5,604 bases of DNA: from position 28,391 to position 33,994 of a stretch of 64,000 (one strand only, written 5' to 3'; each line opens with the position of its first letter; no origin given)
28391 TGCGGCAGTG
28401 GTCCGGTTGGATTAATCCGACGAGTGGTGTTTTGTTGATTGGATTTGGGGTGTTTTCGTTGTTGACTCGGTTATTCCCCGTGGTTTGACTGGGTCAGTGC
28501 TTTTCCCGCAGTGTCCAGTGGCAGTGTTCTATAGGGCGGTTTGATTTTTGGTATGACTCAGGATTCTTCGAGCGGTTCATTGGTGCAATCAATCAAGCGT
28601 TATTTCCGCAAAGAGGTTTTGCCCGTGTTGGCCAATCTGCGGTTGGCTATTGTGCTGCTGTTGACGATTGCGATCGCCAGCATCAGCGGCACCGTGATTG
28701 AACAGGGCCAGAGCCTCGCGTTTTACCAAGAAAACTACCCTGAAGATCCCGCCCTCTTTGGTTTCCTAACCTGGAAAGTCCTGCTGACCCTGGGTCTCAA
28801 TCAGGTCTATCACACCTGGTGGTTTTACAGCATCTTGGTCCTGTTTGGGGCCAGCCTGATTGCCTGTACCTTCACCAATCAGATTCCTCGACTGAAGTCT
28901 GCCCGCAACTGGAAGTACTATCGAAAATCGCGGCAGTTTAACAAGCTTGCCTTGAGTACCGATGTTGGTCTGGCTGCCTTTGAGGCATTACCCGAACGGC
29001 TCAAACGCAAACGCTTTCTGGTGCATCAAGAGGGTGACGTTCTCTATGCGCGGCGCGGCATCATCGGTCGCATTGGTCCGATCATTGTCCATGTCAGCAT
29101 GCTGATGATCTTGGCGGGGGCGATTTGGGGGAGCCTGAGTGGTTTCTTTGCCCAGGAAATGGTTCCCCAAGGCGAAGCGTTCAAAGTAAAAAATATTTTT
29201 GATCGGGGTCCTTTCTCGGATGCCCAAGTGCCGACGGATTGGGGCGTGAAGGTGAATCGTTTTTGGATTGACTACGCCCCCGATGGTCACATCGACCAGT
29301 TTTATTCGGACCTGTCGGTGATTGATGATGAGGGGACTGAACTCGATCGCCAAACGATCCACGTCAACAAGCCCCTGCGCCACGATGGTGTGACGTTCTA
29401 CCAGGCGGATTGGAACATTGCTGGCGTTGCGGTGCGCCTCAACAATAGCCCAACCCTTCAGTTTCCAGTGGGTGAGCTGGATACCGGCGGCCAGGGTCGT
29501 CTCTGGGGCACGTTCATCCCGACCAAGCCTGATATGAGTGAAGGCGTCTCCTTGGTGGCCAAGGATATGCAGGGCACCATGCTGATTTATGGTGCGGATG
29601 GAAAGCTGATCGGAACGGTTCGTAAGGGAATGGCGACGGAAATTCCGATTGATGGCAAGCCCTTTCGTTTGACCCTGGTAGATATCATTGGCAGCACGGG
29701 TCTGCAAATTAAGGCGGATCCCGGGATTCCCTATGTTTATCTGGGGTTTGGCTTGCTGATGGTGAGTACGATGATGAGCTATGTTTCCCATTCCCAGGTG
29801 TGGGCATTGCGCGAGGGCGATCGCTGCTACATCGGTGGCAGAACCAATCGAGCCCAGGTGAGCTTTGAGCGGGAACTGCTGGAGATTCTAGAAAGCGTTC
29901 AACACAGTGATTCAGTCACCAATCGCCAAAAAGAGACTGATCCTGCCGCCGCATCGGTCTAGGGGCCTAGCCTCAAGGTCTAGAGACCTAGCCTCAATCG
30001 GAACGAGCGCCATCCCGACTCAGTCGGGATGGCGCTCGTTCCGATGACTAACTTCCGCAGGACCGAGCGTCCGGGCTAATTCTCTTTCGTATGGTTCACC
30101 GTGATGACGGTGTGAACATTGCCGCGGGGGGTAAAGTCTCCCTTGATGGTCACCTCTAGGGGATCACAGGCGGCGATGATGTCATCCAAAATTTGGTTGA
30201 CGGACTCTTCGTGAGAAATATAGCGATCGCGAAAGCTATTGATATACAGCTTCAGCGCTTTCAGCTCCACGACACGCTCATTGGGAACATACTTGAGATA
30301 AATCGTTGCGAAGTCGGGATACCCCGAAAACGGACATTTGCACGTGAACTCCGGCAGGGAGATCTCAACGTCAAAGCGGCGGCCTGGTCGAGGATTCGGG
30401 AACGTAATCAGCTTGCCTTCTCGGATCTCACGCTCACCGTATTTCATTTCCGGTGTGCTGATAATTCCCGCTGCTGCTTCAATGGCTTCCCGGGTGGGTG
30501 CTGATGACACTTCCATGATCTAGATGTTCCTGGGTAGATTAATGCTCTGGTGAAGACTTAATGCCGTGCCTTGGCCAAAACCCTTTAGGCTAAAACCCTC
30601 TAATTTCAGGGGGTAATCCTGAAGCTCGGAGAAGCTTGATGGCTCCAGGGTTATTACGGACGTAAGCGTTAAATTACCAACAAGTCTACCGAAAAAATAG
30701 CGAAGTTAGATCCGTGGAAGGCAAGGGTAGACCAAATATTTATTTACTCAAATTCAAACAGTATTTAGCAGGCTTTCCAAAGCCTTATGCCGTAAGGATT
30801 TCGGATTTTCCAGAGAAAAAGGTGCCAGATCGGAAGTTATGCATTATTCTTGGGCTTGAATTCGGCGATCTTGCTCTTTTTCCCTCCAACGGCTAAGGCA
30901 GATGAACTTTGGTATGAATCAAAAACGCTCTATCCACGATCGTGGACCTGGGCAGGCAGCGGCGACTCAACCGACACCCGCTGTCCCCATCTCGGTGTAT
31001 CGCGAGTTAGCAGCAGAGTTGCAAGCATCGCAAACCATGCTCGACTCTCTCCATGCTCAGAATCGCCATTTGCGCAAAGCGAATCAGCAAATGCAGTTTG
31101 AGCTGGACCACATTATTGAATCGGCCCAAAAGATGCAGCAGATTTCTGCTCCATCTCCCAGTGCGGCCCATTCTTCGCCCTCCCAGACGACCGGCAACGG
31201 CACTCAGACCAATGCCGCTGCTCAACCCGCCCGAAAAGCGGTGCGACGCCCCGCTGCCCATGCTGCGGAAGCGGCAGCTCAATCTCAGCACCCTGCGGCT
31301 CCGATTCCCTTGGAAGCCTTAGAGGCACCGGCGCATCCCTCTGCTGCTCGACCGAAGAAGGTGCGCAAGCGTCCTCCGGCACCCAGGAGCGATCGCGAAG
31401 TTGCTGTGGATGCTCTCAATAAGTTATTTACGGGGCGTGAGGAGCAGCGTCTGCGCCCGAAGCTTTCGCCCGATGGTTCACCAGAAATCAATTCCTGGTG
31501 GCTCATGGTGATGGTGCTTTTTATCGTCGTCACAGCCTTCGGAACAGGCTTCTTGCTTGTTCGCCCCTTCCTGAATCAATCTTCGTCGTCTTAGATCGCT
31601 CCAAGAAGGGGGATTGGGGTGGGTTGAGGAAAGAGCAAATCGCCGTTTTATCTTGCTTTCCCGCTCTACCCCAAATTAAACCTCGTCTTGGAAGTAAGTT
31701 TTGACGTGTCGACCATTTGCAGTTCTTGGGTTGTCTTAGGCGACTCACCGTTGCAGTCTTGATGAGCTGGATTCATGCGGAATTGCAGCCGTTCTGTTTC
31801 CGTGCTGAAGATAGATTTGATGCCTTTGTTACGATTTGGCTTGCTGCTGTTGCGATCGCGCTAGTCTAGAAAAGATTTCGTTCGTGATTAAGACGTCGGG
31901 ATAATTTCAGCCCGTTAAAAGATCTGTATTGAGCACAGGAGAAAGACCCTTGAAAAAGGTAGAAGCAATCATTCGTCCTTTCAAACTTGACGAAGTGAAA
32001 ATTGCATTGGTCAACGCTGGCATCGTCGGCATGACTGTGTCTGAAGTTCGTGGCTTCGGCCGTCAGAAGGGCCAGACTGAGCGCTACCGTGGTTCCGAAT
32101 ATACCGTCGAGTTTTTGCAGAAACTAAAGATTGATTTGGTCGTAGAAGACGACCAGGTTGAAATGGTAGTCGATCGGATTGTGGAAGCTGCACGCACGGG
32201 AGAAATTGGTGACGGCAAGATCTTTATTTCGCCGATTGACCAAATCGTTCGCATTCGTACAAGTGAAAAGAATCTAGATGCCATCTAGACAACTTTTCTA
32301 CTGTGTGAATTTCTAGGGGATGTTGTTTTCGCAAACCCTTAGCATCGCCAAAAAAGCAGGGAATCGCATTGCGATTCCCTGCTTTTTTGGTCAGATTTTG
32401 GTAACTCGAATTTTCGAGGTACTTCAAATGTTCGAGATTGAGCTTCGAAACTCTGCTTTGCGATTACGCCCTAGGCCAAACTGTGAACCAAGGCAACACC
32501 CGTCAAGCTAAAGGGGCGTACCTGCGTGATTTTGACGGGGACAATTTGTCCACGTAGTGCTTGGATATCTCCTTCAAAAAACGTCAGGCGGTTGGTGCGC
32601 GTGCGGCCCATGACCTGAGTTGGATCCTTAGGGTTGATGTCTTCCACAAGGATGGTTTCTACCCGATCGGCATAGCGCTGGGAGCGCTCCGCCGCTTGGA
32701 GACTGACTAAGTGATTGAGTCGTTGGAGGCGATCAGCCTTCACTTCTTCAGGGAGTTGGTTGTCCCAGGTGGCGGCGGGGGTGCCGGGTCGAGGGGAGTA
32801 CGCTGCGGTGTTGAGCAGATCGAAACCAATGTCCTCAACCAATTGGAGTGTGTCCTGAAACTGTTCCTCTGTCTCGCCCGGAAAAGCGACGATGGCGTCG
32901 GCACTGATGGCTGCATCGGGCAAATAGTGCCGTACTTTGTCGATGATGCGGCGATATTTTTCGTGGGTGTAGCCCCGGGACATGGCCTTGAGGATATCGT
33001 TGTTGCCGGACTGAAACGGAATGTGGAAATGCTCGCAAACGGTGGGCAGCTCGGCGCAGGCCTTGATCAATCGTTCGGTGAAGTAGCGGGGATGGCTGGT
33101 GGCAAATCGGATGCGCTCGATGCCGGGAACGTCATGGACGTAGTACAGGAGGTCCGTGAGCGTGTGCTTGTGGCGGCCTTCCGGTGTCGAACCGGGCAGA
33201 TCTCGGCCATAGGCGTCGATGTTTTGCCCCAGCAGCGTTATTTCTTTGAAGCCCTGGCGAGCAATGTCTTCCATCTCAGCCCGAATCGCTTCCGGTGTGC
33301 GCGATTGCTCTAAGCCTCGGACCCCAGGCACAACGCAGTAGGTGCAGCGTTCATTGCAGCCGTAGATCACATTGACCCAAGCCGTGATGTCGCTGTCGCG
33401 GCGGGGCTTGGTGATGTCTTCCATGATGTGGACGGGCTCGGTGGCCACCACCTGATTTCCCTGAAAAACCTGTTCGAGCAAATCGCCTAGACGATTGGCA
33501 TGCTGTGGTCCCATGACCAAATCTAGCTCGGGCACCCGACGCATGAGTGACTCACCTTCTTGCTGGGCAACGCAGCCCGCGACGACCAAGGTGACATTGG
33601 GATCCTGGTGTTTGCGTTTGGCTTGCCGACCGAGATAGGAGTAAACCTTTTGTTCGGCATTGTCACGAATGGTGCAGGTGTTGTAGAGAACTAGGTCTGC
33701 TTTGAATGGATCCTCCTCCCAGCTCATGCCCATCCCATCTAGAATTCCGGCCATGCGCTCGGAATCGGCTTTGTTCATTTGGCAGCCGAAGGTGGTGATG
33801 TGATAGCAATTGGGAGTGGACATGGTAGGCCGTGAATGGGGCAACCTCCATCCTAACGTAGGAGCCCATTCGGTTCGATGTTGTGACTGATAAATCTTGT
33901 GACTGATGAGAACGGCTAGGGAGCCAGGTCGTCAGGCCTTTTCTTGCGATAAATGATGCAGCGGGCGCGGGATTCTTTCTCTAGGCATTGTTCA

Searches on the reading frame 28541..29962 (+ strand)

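Call 66: search_protein_families(library=pfam, proteins=[window:28541-29962:+], max_evalue=0.00001)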
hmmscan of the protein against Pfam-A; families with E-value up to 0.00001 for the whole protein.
window:28541-29962:+ (473 aa): 1 family
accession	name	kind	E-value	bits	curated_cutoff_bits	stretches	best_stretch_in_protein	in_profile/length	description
PF05140.19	ResB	-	3.4e-79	267.3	24.6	2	33-303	1-276/486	ResB-like family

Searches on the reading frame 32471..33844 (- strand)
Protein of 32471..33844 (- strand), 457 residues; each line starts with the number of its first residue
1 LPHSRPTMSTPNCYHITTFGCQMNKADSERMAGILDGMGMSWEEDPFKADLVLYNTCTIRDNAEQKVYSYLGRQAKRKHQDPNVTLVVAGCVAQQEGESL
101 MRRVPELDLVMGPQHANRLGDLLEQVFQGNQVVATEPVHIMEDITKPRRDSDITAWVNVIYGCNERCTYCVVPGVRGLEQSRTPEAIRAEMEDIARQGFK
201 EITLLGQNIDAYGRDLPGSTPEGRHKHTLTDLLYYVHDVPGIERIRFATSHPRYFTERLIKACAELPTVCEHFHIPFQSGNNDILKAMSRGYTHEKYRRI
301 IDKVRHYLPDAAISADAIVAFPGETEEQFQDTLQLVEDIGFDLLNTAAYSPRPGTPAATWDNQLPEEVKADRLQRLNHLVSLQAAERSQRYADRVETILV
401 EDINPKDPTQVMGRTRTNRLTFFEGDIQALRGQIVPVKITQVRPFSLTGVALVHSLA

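Call 66: search_protein_families(library=pfam, proteins=[window:32471-33844:-], max_evalue=0.00001)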
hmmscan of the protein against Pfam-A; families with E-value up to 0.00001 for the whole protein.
window:32471-33844:- (457 aa): 3 families
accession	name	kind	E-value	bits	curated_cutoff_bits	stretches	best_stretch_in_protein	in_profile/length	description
PF00919.26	UPF0004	-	4.9e-30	103.9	27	1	14-112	2-98/98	Uncharacterized protein family UPF0004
PF04055.27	Radical_SAM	-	1.5e-28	100.5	29.5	1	157-336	1-166/166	Radical SAM superfamily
PF01938.26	TRAM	-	1.6e-11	44.3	21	1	390-452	2-61/61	TRAM domain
